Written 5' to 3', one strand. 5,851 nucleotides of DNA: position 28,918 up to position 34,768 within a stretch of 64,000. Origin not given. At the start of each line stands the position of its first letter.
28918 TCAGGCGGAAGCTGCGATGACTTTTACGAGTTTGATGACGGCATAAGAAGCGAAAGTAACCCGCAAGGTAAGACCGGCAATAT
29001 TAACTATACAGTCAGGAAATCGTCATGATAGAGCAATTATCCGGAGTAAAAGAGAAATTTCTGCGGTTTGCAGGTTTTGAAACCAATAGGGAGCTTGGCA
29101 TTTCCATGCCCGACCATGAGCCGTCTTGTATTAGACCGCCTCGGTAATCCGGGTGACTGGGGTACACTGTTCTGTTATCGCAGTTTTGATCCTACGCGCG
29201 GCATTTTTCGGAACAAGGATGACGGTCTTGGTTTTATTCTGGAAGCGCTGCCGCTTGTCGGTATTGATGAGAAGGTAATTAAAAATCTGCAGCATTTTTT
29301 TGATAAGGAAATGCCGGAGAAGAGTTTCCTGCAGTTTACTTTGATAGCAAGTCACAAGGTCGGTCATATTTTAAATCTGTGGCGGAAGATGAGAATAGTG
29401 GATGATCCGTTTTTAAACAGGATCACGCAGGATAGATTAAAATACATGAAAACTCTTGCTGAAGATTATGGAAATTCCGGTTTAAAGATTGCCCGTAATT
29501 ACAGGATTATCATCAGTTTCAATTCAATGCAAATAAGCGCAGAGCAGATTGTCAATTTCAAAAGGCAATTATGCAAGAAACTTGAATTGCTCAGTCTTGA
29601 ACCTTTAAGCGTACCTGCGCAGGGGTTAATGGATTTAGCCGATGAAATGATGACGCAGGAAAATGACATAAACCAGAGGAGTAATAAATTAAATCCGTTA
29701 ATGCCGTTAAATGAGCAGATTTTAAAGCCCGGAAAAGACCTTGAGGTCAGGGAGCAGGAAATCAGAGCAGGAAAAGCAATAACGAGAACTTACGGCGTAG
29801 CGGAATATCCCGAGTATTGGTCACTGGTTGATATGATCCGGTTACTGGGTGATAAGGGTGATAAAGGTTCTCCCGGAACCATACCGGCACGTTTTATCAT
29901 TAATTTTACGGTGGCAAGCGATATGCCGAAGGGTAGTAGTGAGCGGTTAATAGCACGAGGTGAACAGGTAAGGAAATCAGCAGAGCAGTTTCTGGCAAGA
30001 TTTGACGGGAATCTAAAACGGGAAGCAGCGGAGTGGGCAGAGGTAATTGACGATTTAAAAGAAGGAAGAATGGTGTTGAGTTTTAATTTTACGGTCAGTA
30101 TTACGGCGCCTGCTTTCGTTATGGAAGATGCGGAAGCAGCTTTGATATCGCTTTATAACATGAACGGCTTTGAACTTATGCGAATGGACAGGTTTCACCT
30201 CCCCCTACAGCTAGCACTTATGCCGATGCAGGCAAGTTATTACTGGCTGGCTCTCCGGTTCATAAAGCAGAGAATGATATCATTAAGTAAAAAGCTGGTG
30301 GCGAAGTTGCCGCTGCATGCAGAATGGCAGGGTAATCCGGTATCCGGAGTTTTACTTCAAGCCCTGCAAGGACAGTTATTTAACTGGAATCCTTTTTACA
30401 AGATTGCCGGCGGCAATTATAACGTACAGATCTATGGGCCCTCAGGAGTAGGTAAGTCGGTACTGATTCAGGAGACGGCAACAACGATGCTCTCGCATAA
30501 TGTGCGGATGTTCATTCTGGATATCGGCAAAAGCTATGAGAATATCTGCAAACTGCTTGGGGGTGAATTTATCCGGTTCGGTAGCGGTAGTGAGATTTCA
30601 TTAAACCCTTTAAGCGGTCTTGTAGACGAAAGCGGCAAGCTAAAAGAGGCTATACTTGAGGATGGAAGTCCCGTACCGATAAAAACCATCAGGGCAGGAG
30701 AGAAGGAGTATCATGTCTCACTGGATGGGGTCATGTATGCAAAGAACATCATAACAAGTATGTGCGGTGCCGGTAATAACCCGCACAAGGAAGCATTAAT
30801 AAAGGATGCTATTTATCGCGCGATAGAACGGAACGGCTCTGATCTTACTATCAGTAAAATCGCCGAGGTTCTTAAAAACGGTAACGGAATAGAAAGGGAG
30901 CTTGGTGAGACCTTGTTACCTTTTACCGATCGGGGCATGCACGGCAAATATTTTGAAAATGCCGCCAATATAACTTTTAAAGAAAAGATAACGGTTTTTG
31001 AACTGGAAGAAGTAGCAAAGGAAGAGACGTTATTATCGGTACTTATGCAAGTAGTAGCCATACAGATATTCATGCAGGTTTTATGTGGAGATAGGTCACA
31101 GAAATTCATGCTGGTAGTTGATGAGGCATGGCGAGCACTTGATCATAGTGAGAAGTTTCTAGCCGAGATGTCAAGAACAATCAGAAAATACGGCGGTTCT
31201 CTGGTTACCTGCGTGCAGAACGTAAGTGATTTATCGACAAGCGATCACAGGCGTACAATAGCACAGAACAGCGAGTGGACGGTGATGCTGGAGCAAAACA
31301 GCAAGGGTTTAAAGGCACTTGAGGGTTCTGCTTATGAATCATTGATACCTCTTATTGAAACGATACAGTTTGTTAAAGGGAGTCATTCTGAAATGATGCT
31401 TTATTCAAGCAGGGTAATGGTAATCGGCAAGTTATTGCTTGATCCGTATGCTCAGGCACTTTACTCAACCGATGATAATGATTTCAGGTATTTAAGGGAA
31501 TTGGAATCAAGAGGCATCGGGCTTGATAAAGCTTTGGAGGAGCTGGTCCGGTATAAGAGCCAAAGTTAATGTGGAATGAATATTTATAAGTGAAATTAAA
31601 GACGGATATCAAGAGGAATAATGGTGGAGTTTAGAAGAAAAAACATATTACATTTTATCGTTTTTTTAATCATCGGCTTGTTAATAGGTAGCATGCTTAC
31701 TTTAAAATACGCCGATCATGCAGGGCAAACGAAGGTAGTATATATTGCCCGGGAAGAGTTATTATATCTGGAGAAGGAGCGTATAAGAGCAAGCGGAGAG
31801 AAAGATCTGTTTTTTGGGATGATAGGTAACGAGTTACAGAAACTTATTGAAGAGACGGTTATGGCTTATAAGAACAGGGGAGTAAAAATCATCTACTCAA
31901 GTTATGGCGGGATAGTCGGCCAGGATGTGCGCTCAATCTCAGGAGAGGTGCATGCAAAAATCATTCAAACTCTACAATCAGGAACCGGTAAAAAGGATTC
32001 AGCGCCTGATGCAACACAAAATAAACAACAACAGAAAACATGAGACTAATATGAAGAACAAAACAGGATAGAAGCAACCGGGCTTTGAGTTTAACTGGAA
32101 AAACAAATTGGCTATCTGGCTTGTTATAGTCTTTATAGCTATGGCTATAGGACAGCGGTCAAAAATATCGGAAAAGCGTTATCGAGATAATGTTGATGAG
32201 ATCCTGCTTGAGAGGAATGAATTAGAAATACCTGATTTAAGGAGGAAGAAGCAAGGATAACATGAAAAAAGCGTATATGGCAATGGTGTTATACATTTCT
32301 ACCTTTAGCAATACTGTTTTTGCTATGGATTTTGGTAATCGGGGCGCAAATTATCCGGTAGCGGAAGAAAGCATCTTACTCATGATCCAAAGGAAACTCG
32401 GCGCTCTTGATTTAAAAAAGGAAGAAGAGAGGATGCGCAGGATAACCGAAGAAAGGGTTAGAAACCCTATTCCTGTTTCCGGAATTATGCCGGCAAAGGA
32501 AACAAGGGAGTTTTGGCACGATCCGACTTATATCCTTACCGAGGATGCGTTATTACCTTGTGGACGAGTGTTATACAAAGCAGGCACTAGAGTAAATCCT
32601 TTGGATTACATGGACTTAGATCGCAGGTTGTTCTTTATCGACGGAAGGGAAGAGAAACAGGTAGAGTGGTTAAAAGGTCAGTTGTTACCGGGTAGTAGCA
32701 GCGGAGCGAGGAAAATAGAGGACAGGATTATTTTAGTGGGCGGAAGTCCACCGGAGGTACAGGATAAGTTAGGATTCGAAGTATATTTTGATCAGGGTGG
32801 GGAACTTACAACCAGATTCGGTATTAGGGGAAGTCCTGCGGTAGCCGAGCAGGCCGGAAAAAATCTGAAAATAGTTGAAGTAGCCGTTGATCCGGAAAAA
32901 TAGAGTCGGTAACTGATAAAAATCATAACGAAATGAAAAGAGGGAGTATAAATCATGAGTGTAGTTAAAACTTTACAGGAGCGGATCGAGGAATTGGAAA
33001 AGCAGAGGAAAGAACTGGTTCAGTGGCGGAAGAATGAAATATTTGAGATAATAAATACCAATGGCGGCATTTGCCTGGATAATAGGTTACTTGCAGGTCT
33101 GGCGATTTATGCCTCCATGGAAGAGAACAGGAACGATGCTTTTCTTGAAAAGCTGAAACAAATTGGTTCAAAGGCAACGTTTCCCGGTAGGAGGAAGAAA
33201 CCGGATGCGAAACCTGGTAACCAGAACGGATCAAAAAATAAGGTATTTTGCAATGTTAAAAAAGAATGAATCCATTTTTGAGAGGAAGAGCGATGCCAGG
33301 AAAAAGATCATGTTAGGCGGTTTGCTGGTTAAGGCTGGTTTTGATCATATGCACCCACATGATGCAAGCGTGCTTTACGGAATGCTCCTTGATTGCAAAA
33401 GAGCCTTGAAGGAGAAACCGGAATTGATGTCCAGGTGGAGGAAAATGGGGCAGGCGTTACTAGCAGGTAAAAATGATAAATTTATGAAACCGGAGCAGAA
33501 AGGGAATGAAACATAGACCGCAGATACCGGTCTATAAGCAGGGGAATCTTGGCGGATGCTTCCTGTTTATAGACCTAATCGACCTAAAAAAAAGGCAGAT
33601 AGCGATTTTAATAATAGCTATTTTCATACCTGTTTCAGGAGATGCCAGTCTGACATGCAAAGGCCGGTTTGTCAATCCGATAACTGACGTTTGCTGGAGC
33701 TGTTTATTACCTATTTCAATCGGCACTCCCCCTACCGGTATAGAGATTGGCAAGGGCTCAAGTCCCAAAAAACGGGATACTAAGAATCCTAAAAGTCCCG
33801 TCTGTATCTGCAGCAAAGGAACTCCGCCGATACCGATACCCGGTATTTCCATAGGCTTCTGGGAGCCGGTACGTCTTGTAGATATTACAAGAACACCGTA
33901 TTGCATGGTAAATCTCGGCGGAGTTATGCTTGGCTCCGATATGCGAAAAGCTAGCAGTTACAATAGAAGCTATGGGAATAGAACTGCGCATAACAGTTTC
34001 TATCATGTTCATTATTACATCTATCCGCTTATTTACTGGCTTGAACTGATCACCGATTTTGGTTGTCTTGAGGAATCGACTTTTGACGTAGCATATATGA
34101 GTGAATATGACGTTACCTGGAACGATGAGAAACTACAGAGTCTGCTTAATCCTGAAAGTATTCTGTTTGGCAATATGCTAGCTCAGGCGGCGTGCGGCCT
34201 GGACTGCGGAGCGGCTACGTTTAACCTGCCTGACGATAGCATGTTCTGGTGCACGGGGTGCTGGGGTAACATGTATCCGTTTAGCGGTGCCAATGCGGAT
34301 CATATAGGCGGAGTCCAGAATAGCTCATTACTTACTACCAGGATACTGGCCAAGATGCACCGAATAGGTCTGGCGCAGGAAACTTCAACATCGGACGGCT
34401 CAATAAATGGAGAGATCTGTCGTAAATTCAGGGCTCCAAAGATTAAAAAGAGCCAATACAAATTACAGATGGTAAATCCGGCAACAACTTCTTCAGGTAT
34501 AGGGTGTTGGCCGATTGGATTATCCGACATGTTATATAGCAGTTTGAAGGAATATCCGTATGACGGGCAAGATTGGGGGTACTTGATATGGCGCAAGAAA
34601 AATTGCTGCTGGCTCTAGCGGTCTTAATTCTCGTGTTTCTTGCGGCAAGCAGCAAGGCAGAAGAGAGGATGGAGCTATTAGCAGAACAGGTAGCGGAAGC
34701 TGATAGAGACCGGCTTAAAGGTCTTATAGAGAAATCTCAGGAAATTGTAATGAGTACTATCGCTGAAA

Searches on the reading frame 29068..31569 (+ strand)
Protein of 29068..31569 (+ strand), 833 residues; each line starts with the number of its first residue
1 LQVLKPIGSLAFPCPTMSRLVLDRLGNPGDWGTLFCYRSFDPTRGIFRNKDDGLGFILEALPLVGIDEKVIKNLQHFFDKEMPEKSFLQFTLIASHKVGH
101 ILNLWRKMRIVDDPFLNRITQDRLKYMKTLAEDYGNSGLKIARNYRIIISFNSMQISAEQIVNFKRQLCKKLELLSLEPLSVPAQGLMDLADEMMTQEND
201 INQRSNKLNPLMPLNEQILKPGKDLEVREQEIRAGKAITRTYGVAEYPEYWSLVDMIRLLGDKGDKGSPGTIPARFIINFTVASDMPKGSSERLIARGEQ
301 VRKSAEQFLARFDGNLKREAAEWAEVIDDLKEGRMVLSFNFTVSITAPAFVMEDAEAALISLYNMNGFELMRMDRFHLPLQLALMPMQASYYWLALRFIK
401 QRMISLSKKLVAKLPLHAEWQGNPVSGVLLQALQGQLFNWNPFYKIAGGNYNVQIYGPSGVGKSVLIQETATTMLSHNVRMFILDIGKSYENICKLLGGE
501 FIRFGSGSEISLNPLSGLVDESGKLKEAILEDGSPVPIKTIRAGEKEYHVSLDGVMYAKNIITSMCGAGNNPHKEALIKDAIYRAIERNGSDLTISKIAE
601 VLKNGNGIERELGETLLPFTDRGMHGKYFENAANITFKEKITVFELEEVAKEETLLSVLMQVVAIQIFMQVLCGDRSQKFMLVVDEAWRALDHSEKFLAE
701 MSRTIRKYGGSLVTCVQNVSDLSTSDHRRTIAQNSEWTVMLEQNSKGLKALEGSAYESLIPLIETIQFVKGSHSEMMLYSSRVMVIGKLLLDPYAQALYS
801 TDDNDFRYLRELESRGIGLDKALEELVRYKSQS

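Call 47: search_protein_families(library=pfam, proteins=[window:29068-31569:+], max_evalue=0.001)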
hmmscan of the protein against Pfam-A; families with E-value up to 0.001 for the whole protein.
window:29068-31569:+ (833 aa): 5 families
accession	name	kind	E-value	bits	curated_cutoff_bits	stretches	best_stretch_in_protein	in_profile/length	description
PF11130.14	TraC_F_IV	-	8.1e-53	180.2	28.1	1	35-388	5-374/375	TraC protein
PF19044.6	P-loop_TraG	-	5.8e-26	91.5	25.8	2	618-744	190-319/413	TraG P-loop domain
PF12846.13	AAA_10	-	3.4e-08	33.4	27.5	1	452-733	23-297/362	AAA-like domain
PF13191.12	AAA_16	-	0.00022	22.2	32.6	0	449-478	22-52/167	AAA ATPase domain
PF01637.24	ATPase_2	-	0.00027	21.3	33.2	0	453-497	23-68/225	ATPase domain predominantly from Archaea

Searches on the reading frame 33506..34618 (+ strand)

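Call 6: search_protein_families(library=pfam, proteins=[window:33506-34618:+], max_evalue=0.1)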
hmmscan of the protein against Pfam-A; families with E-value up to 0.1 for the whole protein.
window:33506-34618:+ (370 aa): 1 family
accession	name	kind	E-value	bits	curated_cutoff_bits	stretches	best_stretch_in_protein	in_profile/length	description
PF06834.16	TraU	-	1.2e-103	347.2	26.5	1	53-368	1-304/306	TraU protein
